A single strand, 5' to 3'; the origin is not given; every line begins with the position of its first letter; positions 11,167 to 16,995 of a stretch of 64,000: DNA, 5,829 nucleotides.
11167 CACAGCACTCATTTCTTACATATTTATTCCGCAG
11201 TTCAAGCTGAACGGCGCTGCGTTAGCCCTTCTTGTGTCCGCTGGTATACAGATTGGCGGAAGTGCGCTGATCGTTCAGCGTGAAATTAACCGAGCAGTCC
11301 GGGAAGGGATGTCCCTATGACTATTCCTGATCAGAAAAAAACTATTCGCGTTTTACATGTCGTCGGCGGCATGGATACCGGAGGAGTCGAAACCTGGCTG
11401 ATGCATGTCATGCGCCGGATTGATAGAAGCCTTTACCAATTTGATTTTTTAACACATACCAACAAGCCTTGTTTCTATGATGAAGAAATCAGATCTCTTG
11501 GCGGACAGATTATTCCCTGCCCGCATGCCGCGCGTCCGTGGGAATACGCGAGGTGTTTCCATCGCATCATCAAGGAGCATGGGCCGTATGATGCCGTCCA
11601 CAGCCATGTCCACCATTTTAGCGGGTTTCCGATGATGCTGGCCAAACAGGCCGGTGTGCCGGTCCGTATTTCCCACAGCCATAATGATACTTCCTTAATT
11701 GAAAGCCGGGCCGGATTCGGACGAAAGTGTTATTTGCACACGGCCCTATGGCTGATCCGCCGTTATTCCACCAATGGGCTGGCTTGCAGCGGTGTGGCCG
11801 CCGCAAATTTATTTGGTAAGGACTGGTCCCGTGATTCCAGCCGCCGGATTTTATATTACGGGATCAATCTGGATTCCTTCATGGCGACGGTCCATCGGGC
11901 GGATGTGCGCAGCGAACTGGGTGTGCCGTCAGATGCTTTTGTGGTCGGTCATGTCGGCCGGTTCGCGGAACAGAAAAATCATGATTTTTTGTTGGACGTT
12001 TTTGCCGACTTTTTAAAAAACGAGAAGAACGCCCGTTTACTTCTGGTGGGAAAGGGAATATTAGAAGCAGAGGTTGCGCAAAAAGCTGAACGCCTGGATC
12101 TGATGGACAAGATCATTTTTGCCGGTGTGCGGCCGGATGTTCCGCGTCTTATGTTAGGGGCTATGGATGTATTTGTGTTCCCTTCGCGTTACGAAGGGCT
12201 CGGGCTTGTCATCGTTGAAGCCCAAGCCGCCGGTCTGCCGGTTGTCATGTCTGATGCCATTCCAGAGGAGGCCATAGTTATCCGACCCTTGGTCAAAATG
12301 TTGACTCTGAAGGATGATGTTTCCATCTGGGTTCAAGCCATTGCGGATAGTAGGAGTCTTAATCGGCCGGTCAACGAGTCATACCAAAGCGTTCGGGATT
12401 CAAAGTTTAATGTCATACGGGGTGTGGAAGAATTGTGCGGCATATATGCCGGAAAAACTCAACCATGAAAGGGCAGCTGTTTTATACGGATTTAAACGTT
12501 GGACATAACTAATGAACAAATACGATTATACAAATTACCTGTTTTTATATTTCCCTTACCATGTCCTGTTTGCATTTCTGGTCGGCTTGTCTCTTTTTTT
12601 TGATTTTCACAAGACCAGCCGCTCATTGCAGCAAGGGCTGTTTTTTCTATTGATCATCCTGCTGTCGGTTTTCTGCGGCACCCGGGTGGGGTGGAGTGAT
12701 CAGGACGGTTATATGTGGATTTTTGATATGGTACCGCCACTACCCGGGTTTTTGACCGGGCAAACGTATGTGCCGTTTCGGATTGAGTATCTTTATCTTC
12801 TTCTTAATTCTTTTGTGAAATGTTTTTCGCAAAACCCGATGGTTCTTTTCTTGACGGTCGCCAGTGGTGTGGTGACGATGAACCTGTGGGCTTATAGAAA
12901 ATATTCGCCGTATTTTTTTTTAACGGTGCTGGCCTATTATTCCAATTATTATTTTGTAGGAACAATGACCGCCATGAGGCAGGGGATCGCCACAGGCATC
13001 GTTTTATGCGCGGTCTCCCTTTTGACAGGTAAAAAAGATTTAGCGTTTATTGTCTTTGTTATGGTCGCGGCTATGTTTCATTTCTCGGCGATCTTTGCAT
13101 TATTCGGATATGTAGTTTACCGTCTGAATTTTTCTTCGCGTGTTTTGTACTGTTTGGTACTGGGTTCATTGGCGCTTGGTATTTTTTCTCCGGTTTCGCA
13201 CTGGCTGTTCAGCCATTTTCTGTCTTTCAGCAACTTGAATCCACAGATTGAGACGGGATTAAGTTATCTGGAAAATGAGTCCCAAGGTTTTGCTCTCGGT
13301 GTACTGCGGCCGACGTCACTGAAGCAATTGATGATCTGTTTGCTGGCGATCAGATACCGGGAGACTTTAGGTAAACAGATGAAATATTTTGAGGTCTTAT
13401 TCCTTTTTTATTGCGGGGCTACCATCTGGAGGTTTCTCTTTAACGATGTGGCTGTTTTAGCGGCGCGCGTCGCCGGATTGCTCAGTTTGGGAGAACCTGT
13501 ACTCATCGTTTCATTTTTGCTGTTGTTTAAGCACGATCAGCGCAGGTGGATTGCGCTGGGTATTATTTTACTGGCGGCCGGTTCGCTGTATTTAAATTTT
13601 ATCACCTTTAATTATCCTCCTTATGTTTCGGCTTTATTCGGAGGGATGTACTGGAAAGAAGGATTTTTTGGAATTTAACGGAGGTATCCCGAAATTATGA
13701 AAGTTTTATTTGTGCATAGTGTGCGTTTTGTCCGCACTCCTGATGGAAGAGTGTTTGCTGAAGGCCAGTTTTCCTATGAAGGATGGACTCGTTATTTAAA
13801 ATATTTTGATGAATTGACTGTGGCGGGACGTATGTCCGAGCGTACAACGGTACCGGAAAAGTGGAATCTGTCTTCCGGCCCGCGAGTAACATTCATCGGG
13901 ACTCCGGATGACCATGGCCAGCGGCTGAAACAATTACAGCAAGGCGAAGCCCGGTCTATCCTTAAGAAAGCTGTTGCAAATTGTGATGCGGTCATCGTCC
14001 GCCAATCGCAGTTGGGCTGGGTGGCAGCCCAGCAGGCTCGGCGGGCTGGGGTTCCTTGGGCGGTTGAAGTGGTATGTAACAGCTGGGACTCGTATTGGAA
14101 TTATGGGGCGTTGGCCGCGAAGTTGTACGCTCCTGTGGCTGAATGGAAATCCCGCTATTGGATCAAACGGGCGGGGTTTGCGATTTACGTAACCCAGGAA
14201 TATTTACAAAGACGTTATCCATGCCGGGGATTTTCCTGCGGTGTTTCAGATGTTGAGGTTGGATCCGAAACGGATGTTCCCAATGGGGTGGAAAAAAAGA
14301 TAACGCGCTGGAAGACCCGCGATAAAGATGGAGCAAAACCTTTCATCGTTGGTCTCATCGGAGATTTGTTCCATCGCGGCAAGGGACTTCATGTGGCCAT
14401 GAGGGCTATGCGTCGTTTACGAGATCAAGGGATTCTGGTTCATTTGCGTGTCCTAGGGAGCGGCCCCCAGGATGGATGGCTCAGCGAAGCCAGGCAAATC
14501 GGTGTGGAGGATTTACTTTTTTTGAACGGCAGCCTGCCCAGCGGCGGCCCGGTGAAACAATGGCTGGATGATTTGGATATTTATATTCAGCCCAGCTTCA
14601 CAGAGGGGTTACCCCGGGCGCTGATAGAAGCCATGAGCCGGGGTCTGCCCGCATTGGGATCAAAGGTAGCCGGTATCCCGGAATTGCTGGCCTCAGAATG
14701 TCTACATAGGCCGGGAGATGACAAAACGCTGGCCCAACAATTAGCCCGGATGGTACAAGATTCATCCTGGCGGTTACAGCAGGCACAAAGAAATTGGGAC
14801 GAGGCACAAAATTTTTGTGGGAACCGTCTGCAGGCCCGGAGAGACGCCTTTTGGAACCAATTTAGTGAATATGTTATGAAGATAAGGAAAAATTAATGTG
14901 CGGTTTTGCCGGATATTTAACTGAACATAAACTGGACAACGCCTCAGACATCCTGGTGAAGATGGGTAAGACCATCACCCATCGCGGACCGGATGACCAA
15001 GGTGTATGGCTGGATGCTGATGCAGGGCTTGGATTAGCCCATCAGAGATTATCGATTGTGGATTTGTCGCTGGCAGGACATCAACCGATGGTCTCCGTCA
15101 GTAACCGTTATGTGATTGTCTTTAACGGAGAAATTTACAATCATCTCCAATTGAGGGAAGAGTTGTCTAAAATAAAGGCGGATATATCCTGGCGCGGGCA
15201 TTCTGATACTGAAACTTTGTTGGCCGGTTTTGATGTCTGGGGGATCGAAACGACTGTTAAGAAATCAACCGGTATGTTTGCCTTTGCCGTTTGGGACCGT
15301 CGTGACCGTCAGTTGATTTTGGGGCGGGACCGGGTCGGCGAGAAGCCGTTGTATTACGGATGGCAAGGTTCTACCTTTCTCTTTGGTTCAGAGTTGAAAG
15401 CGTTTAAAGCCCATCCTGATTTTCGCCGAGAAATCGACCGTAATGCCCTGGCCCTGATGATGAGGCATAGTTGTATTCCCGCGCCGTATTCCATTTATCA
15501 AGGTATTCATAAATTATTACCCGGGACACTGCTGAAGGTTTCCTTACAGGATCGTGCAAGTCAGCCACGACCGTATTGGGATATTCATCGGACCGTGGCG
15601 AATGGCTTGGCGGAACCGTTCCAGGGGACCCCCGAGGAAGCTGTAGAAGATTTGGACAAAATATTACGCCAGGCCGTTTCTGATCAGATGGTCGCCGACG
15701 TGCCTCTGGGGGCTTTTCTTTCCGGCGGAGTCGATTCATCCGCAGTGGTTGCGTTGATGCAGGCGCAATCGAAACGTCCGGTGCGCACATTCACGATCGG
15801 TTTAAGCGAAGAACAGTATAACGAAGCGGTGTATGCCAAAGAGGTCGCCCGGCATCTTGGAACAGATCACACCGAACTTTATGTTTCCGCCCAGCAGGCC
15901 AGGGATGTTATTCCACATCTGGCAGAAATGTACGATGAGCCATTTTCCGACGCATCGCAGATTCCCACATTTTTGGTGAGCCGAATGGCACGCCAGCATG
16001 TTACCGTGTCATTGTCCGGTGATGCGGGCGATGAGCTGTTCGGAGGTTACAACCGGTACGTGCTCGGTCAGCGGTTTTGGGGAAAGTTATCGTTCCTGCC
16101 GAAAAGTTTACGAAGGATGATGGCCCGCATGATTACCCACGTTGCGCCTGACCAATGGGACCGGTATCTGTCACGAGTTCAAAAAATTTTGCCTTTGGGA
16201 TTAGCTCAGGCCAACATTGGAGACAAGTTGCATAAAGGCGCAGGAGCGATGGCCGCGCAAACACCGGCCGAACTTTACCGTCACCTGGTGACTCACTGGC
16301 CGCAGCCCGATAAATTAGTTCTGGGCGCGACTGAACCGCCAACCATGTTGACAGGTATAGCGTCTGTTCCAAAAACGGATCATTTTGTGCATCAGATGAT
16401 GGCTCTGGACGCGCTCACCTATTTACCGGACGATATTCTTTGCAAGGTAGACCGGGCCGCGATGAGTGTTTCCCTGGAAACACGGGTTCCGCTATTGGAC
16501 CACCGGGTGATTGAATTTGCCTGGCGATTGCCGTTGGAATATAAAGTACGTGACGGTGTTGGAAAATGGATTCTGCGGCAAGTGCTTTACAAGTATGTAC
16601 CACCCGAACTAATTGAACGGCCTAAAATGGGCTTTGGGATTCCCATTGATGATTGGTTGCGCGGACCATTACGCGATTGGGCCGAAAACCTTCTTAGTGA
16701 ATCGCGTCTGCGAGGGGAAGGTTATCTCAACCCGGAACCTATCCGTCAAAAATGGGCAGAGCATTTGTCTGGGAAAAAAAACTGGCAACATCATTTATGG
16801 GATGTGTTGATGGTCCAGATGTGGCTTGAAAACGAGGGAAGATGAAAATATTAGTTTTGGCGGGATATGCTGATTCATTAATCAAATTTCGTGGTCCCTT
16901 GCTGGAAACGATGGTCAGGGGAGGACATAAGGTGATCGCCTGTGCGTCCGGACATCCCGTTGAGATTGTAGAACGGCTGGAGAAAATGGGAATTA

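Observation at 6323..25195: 19 kb Wzx/Wzy-dependent EPS locus of PEP-CTERM type, predicted to make an amino-acid- or amide-decorated amino-deoxy-sugar polymer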

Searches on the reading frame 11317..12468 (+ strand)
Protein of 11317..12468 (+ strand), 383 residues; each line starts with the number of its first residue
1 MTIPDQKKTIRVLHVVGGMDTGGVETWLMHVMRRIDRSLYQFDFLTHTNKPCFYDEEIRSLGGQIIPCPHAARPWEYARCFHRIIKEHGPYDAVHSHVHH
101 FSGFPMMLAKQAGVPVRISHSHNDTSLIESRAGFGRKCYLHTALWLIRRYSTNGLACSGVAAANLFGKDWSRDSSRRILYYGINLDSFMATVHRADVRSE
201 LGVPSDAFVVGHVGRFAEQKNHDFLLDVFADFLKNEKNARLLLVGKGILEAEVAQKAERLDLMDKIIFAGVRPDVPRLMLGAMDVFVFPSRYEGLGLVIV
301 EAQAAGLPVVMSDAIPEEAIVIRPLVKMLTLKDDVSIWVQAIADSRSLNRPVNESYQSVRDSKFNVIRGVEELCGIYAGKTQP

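Call 4: search_protein_families(library=pfam, proteins=[window:11317-12468:+])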
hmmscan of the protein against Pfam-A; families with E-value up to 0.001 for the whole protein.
window:11317-12468:+ (383 aa): 5 families
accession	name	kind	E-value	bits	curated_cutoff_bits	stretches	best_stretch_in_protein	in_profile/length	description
PF13692.12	Glyco_trans_1_4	-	3.3e-27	95.9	27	1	208-342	2-136/142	Glycosyl transferases group 1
PF00534.26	Glycos_transf_1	-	3.7e-27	95.4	26.4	1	197-324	5-133/172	Glycosyl transferases group 1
PF13579.12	Glyco_trans_4_4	-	1.3e-09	39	29.7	1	22-148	1-126/158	Glycosyl transferase 4-like domain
PF13439.12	Glyco_transf_4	-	1.8e-09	38.3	28.5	1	22-165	2-148/170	Glycosyltransferase Family 4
PF20706.3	GT4-conflict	-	6.1e-08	32.5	26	1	208-313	198-312/385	Family 4 Glycosyltransferase in conflict systems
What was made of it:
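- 11317..12468 (+): GT4 glycosyltransferase a. Glycos_transf_1 and Glyco_transf_4 (call 4).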

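Call 6: search_protein_families(library=ncbifam, proteins=[window:11317-12468:+])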
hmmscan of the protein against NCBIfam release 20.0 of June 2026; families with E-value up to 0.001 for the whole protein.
window:11317-12468:+ (383 aa): 37 families (the best 25 are shown)
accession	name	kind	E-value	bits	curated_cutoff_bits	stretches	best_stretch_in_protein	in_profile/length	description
TIGR03088.1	stp2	hypoth_equivalog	2.4e-27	96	409.05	1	11-352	3-342/374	TIGR03088 family PEP-CTERM/XrtA system glycosyltransferase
NF012034.0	PRK15490.1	equivalog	6.2e-19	67.8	813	1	209-316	400-506/578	Vi polysaccharide biosynthesis glycosyltransferase TviE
TIGR03999.1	thiol_BshA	equivalog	2.5e-18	66.1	273.7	1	179-314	172-304/375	N-acetyl-alpha-D-glucosaminyl L-malate synthase BshA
NF011726.0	PRK15179.1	equivalog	3.1e-17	62.1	733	1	205-315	514-624/694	Vi polysaccharide biosynthesis protein TviE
TIGR03449.1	mycothiol_MshA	equivalog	9.5e-16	57.7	462.5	1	177-313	191-334/406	D-inositol-3-phosphate glycosyltransferase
NF053787.1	GlcN_PG_synth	equivalog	2.2e-14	53.1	480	1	108-314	101-293/361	N-acetylglucosaminyl phosphatidylglycerol synthase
NF038298.1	EPS_HpsO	equivalog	3.9e-14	52.2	575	1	153-314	148-320/388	hormogonium polysaccharide biosynthesis glycosyltransferase HpsO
NF047684.1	TeichurnBiosyTuaC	equivalog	2.6e-13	49.7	550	1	177-347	188-353/391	teichuronic acid biosynthesis protein TuaC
TIGR04047.1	MSMEG_0565_glyc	hypoth_equivalog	5.4e-13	48.8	259.85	1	178-317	163-311/373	MSMEG_0565 family glycosyltransferase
NF050063.1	ProtGlycPglJ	equivalog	1.1e-12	47.9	500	1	176-313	170-296/363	N-acetylgalactosamine-N,N'-diacetylbacillosaminyl-diphospho-undecaprenol 4-alpha-N-acetylgalactosaminyltransferase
TIGR02095.1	glgA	subfamily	1.6e-12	46.9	328.45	1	196-310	281-397/477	glycogen/starch synthase, ADP-glucose type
NF049988.1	MGlcDAGSynMgs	equivalog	2.3e-12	47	400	1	177-311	179-318/398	alpha-monoglucosyldiacylglycerol synthase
NF038295.1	EPS_HpsP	equivalog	3.5e-12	46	550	1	190-315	190-320/388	hormogonium polysaccharide biosynthesis glycosyltransferase HpsP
TIGR04157.1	glyco_rSAM_CFB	subfamily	6.4e-12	45.2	400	1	177-314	196-332/406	TIGR04157 family glycosyltransferase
TIGR04063.1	stp3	hypoth_equivalog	8.8e-12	44.6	442.05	1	177-295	183-302/397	TIGR04063 family PEP-CTERM/XrtA system glycosyltransferase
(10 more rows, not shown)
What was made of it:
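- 11317..12468 (+): Best NCBIfam hit TIGR03088, 96 against 409 (call 6).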

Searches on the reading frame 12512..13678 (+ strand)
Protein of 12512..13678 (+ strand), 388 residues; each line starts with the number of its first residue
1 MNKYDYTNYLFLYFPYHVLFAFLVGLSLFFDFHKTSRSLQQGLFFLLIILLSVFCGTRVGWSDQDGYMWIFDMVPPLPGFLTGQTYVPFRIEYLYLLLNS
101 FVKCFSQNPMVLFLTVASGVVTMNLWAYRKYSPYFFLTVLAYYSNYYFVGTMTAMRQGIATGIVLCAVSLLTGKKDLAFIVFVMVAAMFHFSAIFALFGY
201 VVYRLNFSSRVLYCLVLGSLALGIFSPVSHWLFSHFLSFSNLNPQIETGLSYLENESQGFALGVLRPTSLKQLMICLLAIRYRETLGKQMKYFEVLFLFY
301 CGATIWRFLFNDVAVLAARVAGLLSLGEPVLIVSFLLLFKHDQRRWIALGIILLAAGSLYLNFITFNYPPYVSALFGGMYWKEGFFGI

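Call 4: search_protein_families(library=pfam, proteins=[window:12512-13678:+])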
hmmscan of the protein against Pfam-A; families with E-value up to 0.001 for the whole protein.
window:12512-13678:+ (388 aa): 1 family
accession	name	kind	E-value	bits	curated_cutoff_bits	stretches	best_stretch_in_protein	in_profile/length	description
PF14897.12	EpsG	-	2.6e-38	132.4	30.1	1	43-371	3-324/326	EpsG family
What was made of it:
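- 12512..13678 (+): Wzy-type polymerase of the EpsG family. PF14897 132.4 bits over 43-371 (call 4).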

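Call 6: search_protein_families(library=ncbifam, proteins=[window:12512-13678:+])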
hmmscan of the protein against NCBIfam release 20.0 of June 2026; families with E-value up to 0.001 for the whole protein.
window:12512-13678:+ (388 aa): 0 families

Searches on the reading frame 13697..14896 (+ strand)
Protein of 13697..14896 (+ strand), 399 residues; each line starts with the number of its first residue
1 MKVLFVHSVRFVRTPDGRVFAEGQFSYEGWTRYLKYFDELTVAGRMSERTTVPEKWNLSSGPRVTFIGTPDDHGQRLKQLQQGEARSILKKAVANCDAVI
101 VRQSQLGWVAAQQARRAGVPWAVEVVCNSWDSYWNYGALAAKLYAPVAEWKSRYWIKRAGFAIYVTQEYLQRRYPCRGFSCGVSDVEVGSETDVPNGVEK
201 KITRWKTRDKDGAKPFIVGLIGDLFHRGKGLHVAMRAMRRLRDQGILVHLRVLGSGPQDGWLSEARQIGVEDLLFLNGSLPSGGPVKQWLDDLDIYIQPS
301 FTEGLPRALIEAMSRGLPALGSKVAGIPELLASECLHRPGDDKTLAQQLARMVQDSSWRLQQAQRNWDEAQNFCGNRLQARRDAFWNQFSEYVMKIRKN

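Call 4: search_protein_families(library=pfam, proteins=[window:13697-14896:+])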
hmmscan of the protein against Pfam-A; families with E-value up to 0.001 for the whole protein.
window:13697-14896:+ (399 aa): 4 families
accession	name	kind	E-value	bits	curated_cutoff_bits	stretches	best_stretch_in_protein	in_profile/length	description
PF13692.12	Glyco_trans_1_4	-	9e-22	78.3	27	1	217-355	3-142/142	Glycosyl transferases group 1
PF00534.26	Glycos_transf_1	-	1.3e-17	64.3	26.4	1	209-362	7-160/172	Glycosyl transferases group 1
PF20706.3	GT4-conflict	-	1.7e-07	31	26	1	212-382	194-363/385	Family 4 Glycosyltransferase in conflict systems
PF13579.12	Glyco_trans_4_4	-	0.00042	21.1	29.7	1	86-167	64-136/158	Glycosyl transferase 4-like domain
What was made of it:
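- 13697..14896 (+): GT4 glycosyltransferase b. Glyco_trans_1_4 78 bits (call 4).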

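Call 6: search_protein_families(library=ncbifam, proteins=[window:13697-14896:+])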
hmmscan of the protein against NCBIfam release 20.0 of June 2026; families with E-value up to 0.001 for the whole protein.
window:13697-14896:+ (399 aa): 15 families
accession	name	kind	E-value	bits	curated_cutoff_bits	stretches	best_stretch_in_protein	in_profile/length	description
TIGR04005.1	wcaL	equivalog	5.2e-19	68.4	537.6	1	214-354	221-369/406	colanic acid biosynthesis glycosyltransferase WcaL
NF041876.1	EPS_EpsE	equivalog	8.6e-18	64.7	400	1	209-365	208-371/389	exopolysaccharide biosynthesis GT4 family glycosyltransferase EpsE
NF047684.1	TeichurnBiosyTuaC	equivalog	1e-14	54.3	550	1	217-366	221-365/391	teichuronic acid biosynthesis protein TuaC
TIGR03088.1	stp2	hypoth_equivalog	7e-14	51.6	409.05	1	211-369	190-352/374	TIGR03088 family PEP-CTERM/XrtA system glycosyltransferase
TIGR04063.1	stp3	hypoth_equivalog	6.6e-09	35.1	442.05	1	216-367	214-374/397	TIGR04063 family PEP-CTERM/XrtA system glycosyltransferase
TIGR03999.1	thiol_BshA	equivalog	5.2e-08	32.2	273.7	1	248-381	230-365/375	N-acetyl-alpha-D-glucosaminyl L-malate synthase BshA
NF038298.1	EPS_HpsO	equivalog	1.7e-07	30.4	575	1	214-382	200-379/388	hormogonium polysaccharide biosynthesis glycosyltransferase HpsO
TIGR04348.1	TIGR04348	equivalog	2.1e-07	30.3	300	1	214-364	136-286/310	selenoneine biosynthesis selenosugar synthase SenB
TIGR04157.1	glyco_rSAM_CFB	subfamily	6.5e-06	25.4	400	1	226-334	237-342/406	TIGR04157 family glycosyltransferase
NF007396.0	PRK09922.1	equivalog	1.3e-05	24.3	385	1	247-357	212-328/361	lipopolysaccharide 1,6-galactosyltransferase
NF038295.1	EPS_HpsP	equivalog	6.4e-05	22.1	550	1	225-364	216-361/388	hormogonium polysaccharide biosynthesis glycosyltransferase HpsP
TIGR02470.1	sucr_synth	equivalog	0.0001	20.6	810.4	1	291-396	642-744/784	sucrose synthase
NF050063.1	ProtGlycPglJ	equivalog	0.00059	19.1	500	1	202-374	182-351/363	N-acetylgalactosamine-N,N'-diacetylbacillosaminyl-diphospho-undecaprenol 4-alpha-N-acetylgalactosaminyltransferase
NF038011.1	PelF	equivalog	0.00059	19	100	1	193-333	284-424/489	GT4 family glycosyltransferase PelF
TIGR03449.1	mycothiol_MshA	equivalog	0.00064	18.7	462.5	1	229-375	233-389/406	D-inositol-3-phosphate glycosyltransferase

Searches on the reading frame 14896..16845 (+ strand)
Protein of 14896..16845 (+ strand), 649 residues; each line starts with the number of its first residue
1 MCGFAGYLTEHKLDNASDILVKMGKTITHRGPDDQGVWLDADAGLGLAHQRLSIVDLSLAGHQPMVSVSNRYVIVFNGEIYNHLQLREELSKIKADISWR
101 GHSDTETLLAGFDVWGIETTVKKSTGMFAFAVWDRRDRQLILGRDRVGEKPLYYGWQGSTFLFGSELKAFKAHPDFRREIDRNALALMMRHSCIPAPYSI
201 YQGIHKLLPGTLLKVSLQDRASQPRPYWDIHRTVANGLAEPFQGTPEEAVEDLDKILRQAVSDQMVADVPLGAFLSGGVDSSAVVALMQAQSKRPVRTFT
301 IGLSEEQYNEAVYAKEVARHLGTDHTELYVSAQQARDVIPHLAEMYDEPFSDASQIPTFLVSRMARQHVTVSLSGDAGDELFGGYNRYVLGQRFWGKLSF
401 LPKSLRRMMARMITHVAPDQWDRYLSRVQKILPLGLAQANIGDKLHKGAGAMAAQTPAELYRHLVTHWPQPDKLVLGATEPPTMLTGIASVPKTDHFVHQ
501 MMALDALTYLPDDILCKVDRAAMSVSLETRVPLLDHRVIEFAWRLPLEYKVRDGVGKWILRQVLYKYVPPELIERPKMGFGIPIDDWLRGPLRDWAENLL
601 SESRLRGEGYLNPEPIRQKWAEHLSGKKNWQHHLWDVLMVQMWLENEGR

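Call 4: search_protein_families(library=pfam, proteins=[window:14896-16845:+])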
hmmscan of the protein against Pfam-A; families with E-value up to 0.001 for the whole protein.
window:14896-16845:+ (649 aa): 3 families
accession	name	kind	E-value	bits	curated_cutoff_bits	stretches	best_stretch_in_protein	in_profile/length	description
PF00733.27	Asn_synthase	-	3.4e-124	415.5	21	1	253-645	2-354/354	Asparagine synthase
PF13522.11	GATase_6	-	5.3e-42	143.3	27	1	32-166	1-130/130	Glutamine amidotransferase domain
PF13537.11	GATase_7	-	9e-42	142.4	25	1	49-171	1-122/123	Glutamine amidotransferase domain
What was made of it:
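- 14896..16845 (+): AsnB-type glutamine amidotransferase, an EPS-associated subtype; its carboxylate substrate is unknown. Asn_synthase 415 bits plus GATase (call 4).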

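Call 6: search_protein_families(library=ncbifam, proteins=[window:14896-16845:+])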
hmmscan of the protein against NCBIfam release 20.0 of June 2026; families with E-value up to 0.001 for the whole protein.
window:14896-16845:+ (649 aa): 11 families
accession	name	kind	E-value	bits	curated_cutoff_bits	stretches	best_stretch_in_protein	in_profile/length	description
TIGR03108.1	eps_aminotran_1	hypoth_equivalog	2.2e-171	571.7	816.9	1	1-646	1-627/628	XrtA/PEP-CTERM system amidotransferase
TIGR01536.1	asn_synth_AEB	equivalog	7.2e-143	477.3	267.1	1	2-580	1-517/517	asparagine synthase (glutamine-hydrolyzing)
TIGR03104.1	trio_amidotrans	equivalog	3.8e-116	388.7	570.1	2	1-388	1-383/589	N-acetylglutaminylglutamine amidotransferase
NF006949.0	PRK09431.1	equivalog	1.7e-83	281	499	3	1-172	1-167/554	asparagine synthase B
NF033535.1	lass_lactam_cya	exception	1.8e-66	225.1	525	2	1-381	1-375/668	lasso peptide isopeptide bond-forming cyclase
NF033561.1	macrolact_Ik_Al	subfamily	6.7e-18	64.6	300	1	129-383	82-332/561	albusnodin/ikarugamycin family macrolactam cyclase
TIGR01134.1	purF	equivalog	1.7e-07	31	350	1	46-183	67-212/432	amidophosphoribosyltransferase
NF001484.0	PRK00331.1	subfamily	2.1e-07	29.7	381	1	63-190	86-218/601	isomerizing glutamine--fructose-6-phosphate transaminase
TIGR01135.1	glmS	equivalog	0.00012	20.8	418.05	1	62-174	84-201/607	glutamine--fructose-6-phosphate transaminase (isomerizing)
NF001138.1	PRK00143.1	equivalog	0.00071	18.6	284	0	275-347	6-85/345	tRNA 2-thiouridine(34) synthase MnmA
TIGR00552.1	nadE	equivalog_domain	0.00097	18.4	63.65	0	247-327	3-83/251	NAD(+) synthase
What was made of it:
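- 14896..16845 (+): TIGR01536 477 against 267 passes; TIGR03108 572 against 817 fails (call 6).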
